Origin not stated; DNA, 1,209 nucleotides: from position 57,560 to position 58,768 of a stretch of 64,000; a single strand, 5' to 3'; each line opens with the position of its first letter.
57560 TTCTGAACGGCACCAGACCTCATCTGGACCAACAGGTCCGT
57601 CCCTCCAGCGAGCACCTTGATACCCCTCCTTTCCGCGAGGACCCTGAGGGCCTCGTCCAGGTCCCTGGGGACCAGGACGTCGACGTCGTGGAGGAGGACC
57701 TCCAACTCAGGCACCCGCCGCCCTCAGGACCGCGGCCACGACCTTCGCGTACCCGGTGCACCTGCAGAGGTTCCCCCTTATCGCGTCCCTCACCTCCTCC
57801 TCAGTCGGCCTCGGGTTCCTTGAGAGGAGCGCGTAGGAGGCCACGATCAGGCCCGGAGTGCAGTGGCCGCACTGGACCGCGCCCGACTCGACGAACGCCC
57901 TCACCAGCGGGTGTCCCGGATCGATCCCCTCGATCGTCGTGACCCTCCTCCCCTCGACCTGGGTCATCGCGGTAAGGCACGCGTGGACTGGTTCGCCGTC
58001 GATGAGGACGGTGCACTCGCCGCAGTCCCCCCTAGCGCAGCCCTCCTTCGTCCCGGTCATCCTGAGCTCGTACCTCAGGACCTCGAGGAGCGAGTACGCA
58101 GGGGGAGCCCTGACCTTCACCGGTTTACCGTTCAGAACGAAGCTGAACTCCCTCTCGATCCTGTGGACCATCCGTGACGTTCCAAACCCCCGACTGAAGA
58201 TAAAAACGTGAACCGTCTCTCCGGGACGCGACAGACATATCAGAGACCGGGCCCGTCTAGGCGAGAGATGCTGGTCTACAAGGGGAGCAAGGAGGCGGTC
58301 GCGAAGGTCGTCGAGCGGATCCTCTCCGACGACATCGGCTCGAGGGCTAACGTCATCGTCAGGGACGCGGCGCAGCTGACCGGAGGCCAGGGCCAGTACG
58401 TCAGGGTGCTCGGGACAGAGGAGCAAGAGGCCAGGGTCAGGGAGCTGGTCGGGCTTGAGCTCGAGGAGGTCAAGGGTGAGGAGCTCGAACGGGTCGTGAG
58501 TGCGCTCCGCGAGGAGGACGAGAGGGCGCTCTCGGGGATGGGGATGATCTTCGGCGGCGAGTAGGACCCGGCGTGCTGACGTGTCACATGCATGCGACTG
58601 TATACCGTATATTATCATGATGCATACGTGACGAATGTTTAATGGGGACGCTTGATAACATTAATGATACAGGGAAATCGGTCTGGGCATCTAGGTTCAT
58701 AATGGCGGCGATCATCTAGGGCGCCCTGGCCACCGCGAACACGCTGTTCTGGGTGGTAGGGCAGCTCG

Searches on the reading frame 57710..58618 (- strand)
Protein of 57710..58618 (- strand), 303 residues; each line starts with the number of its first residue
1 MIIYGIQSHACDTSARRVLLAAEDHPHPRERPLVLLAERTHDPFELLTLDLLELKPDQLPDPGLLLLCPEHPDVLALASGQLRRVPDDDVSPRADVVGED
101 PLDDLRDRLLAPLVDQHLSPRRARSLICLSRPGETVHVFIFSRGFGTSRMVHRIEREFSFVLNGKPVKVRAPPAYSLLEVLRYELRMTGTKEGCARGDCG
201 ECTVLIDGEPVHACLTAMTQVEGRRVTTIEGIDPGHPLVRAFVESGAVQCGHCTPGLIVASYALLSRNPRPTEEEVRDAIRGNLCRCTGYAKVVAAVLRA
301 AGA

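Call 60: search_protein_families(library=pfam, proteins=[window:57710-58618:-], max_evalue=0.001)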
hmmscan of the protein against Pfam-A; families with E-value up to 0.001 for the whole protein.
window:57710-58618:- (303 aa): 3 families
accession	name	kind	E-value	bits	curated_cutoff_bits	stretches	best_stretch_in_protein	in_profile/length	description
PF01799.25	Fer2_2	-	5.8e-28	97.3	30.3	1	228-297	1-74/75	[2Fe-2S] binding domain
PF13085.11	Fer2_3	-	4.1e-07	30.4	27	1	192-242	50-98/107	2Fe-2S iron-sulfur cluster binding domain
PF00111.32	Fer2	-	2.9e-05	24.4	21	1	161-214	2-55/77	2Fe-2S iron-sulfur cluster binding domain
